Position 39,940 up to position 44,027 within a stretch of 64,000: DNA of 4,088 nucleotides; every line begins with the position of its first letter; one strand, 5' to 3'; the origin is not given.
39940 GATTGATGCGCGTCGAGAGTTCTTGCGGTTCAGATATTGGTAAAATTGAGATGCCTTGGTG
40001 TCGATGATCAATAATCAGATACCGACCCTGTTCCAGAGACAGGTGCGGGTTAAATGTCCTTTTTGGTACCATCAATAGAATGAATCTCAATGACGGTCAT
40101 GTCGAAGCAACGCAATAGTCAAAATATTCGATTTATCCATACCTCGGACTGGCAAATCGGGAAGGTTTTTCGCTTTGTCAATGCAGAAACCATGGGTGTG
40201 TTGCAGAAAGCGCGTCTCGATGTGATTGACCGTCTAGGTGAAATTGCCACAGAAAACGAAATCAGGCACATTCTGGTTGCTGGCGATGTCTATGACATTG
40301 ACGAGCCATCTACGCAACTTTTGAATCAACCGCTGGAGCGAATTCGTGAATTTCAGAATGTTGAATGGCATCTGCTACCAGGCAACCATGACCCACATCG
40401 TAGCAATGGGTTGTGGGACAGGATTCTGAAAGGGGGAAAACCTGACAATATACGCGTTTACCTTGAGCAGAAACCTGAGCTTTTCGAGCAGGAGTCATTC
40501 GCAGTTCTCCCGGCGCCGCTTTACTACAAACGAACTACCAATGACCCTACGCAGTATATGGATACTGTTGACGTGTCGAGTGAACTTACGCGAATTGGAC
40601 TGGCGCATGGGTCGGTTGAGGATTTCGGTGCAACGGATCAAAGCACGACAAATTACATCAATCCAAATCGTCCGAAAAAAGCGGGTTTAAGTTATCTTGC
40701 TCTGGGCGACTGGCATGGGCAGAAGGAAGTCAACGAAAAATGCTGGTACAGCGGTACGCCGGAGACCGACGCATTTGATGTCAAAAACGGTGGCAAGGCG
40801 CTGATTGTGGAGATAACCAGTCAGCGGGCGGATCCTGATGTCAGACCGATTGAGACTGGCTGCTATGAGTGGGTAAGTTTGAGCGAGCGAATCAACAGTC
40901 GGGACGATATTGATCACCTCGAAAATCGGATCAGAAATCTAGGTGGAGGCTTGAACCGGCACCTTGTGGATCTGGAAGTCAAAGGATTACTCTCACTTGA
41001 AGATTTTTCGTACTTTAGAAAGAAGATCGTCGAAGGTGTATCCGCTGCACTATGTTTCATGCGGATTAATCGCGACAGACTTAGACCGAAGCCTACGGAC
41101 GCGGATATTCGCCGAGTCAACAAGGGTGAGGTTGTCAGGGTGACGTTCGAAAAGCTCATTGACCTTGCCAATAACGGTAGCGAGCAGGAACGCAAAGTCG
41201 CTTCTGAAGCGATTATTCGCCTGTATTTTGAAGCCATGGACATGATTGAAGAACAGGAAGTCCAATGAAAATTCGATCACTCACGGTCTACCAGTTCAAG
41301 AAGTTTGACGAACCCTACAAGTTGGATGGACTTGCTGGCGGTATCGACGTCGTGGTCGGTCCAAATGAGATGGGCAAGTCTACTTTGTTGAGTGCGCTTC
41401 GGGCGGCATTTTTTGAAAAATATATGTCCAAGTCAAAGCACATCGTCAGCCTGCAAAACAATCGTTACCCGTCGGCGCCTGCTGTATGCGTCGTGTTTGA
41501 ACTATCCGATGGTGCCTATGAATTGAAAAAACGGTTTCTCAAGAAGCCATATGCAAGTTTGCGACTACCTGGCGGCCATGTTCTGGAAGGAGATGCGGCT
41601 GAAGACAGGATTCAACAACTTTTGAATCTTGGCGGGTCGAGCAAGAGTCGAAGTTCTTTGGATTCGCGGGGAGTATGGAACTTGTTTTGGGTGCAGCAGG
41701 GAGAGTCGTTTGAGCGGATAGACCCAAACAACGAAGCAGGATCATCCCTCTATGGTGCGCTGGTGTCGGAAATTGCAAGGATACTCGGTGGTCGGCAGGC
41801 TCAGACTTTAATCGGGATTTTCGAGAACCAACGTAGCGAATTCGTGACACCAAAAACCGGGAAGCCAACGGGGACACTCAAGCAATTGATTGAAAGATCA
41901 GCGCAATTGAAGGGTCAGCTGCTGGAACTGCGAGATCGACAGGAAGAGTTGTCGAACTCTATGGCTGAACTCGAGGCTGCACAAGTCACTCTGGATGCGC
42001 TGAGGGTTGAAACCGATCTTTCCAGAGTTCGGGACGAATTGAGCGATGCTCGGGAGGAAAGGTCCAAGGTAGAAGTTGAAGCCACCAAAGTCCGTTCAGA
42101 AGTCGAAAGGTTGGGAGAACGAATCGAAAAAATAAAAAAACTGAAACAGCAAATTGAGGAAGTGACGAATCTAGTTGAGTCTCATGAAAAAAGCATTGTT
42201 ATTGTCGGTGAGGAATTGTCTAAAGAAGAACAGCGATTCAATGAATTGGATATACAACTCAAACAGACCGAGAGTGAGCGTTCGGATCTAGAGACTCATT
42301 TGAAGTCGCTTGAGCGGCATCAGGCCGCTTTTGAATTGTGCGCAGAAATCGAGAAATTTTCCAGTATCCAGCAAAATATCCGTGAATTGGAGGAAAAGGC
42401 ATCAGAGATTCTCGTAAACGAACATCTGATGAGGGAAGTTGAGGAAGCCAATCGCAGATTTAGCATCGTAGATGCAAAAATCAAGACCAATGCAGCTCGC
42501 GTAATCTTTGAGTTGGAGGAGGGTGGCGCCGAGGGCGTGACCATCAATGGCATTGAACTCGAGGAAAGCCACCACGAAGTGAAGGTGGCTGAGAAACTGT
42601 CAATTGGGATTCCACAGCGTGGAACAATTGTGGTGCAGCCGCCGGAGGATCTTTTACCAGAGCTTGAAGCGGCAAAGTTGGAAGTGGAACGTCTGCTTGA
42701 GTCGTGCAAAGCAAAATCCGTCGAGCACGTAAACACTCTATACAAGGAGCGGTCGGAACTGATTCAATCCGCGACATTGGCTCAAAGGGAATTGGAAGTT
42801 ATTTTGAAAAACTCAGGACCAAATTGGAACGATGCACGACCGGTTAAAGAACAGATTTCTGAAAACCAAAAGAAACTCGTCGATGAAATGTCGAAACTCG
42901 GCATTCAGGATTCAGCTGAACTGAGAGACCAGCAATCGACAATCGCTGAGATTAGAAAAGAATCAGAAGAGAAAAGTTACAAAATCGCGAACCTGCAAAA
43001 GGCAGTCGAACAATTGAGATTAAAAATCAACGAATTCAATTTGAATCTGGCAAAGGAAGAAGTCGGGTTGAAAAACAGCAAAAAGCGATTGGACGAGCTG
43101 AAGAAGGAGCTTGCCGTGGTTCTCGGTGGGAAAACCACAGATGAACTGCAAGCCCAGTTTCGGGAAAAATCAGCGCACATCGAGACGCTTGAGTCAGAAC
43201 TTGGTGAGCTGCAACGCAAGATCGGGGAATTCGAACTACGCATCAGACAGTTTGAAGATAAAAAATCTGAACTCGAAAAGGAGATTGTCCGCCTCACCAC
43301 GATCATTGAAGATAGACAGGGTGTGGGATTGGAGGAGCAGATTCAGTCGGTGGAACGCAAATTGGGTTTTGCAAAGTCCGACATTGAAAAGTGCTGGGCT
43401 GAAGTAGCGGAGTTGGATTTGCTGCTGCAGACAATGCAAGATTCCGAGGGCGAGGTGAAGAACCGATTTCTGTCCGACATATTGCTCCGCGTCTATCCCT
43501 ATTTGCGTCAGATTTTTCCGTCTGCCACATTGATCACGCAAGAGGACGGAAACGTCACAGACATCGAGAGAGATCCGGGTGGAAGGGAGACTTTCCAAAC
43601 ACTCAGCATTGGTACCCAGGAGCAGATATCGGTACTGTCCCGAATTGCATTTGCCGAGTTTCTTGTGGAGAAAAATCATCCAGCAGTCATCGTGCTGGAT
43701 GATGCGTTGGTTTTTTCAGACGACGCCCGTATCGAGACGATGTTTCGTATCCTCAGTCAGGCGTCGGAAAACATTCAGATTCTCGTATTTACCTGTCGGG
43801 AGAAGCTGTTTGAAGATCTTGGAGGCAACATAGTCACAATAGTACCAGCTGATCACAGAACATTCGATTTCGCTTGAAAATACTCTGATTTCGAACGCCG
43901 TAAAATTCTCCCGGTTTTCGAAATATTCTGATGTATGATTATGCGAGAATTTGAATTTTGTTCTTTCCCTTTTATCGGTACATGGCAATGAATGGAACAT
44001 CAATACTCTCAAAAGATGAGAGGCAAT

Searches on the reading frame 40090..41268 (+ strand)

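Call 69: search_protein_families(library=padloc, proteins=[window:40090-41268:+], max_evalue=0.01)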
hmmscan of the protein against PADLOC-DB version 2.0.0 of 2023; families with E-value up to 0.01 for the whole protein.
window:40090-41268:+ (392 aa): 1 family
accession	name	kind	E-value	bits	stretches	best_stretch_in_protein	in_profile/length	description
PDLC00736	Effector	-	0.0027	14.7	1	41-105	23-89/561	Endonuclease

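Call 70: search_protein_families(library=pfam, proteins=[window:40090-41268:+], max_evalue=0.001)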
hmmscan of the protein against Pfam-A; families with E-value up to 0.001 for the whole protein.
window:40090-41268:+ (392 aa): 1 family
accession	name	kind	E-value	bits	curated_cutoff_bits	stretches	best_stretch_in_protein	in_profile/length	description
PF00149.33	Metallophos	-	8.3e-11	43.1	21.5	1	13-236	1-181/191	Calcineurin-like phosphoesterase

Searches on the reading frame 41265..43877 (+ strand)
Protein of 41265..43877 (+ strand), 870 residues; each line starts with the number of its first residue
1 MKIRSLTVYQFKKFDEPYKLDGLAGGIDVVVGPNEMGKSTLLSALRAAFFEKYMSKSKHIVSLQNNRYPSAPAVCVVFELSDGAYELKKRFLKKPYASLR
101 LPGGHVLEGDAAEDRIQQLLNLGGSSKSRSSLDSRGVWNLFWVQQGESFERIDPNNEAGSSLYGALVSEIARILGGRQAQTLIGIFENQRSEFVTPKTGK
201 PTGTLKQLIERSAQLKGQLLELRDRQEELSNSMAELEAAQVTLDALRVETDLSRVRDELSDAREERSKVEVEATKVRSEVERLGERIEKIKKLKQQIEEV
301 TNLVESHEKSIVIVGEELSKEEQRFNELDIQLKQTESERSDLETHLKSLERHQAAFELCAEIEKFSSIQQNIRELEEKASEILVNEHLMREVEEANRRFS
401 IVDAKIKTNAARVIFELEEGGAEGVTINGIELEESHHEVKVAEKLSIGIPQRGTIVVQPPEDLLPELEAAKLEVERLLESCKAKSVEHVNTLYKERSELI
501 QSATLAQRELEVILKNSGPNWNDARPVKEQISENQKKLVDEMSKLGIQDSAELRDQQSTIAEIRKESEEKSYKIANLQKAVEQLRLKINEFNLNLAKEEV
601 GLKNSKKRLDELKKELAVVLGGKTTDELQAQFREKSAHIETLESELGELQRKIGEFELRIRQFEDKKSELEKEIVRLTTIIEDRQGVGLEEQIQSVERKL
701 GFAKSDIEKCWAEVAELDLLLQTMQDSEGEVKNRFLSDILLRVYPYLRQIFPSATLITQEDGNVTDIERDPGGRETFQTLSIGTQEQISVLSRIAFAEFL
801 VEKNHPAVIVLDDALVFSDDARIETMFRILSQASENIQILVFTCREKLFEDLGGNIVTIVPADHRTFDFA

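Call 69: search_protein_families(library=padloc, proteins=[window:41265-43877:+], max_evalue=0.01)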
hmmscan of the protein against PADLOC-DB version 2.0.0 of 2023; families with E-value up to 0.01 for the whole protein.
window:41265-43877:+ (870 aa): 17 families
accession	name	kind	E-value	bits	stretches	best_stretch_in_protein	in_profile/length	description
PDLC03859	LmuB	-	7.7e-12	43.2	3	196-352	335-478/611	-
PDLC03865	LmuB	-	8.1e-09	32.2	2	464-724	539-802/1007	-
PDLC00551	JetC2|JetC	-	1.7e-08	30.8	2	202-410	788-990/1365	DUF3584 domain; MukB-like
PDLC03863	LmuB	-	5.7e-07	26.6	1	22-298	21-296/610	-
PDLC00580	JetC3|JetC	-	4.5e-06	23.2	2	210-383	263-436/1068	DUF3584 domain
PDLC00518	JetC1|JetC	-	9.2e-06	21.8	2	545-717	622-794/1112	DUF3584 domain; MukB-like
PDLC03868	LmuB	-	1.6e-05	21.4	1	200-408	249-463/1035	-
PDLC00512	JetC1|JetC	-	0.0001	18.5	1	207-391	274-462/1123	DUF3584 domain; MukB-like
PDLC04140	mad8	-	0.00016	19.3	1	19-226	21-101/314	mads_8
PDLC00582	JetC3|JetC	-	0.00042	16.2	0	206-419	884-1098/1472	DUF3584 domain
PDLC02747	PbeC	-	0.0005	17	1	25-63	26-64/632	PbeC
PDLC04886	PDC-S06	-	0.00067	16.6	1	578-813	297-536/727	-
PDLC03861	LmuB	-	0.00077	15.5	0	201-397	488-677/1213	-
PDLC02980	AriA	-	0.00096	17.2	0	29-51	3-25/304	-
PDLC00550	JetC2|JetC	-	0.0011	14.8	1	214-401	292-481/1355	DUF3584 domain; MukB-like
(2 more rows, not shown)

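Call 70: search_protein_families(library=pfam, proteins=[window:41265-43877:+], max_evalue=0.001)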
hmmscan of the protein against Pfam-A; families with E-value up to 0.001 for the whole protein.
window:41265-43877:+ (870 aa): 2 families
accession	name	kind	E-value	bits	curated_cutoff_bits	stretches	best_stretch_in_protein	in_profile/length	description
PF02463.25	SMC_N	-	5.1e-08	33.1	40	0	3-82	2-87/220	RecF/RecN/SMC N terminal domain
PF13514.12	AAA_27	-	1.1e-05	25.5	22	1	1-50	1-51/206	AAA domain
